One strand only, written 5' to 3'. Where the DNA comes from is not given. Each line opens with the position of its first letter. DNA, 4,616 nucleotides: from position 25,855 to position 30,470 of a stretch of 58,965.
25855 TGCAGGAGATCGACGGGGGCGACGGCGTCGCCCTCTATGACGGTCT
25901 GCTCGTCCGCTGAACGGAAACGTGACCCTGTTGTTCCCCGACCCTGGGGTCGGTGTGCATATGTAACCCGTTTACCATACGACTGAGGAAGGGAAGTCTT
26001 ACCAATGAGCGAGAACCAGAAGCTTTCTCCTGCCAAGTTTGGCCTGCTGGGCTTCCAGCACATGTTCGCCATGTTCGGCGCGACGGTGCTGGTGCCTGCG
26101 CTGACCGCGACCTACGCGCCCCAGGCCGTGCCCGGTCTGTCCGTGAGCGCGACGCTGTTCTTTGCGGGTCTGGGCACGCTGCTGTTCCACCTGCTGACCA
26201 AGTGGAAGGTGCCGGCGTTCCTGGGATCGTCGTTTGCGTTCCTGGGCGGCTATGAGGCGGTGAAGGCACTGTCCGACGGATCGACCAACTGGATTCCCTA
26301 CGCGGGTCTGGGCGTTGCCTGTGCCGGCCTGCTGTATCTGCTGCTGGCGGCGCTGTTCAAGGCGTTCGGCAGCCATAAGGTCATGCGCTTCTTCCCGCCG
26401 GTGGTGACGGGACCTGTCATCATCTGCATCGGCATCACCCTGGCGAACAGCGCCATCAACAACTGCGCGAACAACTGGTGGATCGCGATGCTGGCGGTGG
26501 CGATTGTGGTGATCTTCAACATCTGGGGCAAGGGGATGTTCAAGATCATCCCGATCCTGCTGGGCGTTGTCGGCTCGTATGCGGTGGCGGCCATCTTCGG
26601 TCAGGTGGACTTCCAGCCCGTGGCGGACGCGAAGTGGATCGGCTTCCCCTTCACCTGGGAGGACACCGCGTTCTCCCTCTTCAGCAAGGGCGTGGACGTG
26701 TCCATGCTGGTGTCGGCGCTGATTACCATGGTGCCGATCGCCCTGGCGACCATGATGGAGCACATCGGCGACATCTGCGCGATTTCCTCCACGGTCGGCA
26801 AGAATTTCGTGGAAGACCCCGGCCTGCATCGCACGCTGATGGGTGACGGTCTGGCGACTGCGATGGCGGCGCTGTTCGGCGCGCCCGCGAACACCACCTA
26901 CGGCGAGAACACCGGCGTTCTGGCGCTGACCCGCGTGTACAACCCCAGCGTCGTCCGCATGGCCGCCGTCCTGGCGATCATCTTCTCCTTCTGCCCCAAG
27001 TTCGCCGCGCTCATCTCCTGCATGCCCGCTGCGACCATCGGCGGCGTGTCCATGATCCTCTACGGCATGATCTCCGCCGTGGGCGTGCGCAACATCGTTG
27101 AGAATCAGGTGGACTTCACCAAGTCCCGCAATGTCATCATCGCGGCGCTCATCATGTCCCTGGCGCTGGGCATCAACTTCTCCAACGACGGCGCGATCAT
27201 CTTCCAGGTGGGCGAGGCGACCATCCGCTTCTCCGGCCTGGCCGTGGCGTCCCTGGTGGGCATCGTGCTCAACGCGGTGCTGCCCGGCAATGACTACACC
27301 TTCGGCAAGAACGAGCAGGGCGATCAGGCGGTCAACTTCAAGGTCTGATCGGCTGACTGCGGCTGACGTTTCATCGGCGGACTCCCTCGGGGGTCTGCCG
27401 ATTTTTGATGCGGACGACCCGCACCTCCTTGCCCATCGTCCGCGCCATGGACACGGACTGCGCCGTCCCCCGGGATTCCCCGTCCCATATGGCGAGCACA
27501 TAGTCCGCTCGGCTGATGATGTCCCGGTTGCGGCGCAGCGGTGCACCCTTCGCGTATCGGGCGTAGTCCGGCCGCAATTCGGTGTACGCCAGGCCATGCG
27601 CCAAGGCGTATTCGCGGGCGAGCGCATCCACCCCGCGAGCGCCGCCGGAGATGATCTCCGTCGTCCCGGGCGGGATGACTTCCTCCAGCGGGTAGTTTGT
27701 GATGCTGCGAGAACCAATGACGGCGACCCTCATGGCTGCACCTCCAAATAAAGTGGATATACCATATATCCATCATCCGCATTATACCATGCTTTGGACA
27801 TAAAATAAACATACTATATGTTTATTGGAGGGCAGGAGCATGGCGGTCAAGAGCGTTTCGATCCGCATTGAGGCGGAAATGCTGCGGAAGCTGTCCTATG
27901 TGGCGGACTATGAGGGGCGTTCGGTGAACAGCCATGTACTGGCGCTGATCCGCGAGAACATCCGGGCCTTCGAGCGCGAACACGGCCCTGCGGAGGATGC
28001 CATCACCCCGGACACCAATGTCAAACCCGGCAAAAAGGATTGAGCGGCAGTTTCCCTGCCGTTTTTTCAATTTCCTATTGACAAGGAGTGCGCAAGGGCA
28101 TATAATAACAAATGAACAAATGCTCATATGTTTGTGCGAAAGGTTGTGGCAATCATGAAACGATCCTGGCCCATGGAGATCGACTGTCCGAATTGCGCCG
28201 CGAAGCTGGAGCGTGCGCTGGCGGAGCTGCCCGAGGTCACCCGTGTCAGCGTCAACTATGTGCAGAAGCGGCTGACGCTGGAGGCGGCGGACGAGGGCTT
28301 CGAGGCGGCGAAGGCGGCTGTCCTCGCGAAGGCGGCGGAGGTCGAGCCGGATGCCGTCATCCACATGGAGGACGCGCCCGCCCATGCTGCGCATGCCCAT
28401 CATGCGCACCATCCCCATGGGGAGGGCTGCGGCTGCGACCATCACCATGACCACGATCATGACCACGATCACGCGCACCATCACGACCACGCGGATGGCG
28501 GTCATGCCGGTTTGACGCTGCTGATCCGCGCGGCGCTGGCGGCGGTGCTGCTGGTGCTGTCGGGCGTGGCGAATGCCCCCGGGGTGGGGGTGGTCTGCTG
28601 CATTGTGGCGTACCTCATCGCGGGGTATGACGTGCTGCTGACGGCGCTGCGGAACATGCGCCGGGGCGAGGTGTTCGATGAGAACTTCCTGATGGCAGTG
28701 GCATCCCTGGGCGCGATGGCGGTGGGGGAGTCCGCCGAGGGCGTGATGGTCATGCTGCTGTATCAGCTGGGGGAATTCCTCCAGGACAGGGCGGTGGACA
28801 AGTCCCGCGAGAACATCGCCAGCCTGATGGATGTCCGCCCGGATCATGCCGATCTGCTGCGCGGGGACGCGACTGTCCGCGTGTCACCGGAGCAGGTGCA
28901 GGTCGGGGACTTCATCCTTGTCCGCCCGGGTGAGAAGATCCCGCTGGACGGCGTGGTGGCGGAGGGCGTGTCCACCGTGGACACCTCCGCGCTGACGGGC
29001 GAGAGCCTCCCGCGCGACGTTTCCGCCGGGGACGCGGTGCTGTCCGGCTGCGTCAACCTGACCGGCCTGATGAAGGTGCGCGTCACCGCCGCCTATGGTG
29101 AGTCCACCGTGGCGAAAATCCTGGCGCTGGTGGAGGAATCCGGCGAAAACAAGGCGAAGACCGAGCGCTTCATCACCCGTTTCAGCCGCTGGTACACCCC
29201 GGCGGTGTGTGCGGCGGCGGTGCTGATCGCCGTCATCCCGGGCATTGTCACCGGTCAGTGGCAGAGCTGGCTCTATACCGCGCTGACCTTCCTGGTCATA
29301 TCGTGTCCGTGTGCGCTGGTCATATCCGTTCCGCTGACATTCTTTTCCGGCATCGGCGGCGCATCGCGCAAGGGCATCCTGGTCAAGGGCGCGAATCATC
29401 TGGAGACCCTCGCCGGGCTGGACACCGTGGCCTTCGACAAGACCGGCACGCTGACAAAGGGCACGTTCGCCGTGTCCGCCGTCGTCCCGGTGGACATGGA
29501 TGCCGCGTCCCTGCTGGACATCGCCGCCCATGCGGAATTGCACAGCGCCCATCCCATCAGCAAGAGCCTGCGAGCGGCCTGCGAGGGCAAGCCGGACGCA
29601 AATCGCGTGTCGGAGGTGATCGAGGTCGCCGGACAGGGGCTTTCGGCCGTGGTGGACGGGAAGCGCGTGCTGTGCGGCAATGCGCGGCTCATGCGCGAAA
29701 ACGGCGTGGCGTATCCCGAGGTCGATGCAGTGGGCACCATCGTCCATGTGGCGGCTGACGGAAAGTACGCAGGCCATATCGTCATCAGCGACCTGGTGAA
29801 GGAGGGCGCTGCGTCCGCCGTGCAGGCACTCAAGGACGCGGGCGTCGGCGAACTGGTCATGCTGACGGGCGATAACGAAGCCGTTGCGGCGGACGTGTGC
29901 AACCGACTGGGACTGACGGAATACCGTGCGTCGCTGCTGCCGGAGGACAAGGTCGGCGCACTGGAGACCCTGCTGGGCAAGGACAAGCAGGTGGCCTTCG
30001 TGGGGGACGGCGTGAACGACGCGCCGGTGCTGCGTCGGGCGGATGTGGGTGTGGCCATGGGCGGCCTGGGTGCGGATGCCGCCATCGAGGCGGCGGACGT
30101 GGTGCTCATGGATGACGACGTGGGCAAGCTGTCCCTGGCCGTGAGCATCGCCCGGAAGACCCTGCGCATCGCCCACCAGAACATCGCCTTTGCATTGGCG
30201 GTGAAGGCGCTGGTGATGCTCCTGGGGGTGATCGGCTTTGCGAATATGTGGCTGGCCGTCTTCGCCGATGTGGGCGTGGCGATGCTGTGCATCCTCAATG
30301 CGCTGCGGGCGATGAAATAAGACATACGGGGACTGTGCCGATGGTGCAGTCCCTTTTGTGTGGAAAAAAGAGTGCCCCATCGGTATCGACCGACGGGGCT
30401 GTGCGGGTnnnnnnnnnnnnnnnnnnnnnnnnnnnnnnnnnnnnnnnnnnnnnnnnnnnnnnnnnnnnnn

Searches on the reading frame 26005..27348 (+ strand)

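Call 13: search_protein_families(library=pfam, proteins=[window:26005-27348:+], max_evalue=0.01)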
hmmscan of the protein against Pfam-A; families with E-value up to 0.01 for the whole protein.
window:26005-27348:+ (447 aa): 2 families
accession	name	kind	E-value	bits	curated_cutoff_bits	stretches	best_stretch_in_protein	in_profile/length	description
PF00860.26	Xan_ur_permease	-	1.9e-90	303.8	27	1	14-393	5-386/389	Permease family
PF25637.1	DUF7942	-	0.0069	16.7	26.7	1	94-174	9-90/104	Family of unknown function (DUF7942)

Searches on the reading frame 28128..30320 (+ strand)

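Call 13: search_protein_families(library=pfam, proteins=[window:28128-30320:+], max_evalue=0.01)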
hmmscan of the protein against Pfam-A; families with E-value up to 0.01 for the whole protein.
window:28128-30320:+ (730 aa): 5 families
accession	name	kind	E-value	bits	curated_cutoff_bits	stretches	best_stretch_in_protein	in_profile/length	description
PF00122.25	E1-E2_ATPase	-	3.2e-52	177.1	28.1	1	237-415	3-181/181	E1-E2 ATPase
PF00702.32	Hydrolase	-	2.1e-29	103.7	26.4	1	432-639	2-191/191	haloacid dehalogenase-like hydrolase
PF00403.32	HMA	-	1e-07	32.7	24.8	1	18-55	7-44/62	Heavy-metal-associated domain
PF08282.18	Hydrolase_3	-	0.00055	20.2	20.9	1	617-660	201-243/255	haloacid dehalogenase-like hydrolase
PF12710.13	HAD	-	0.0068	17.3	27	1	552-636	81-189/189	haloacid dehalogenase-like hydrolase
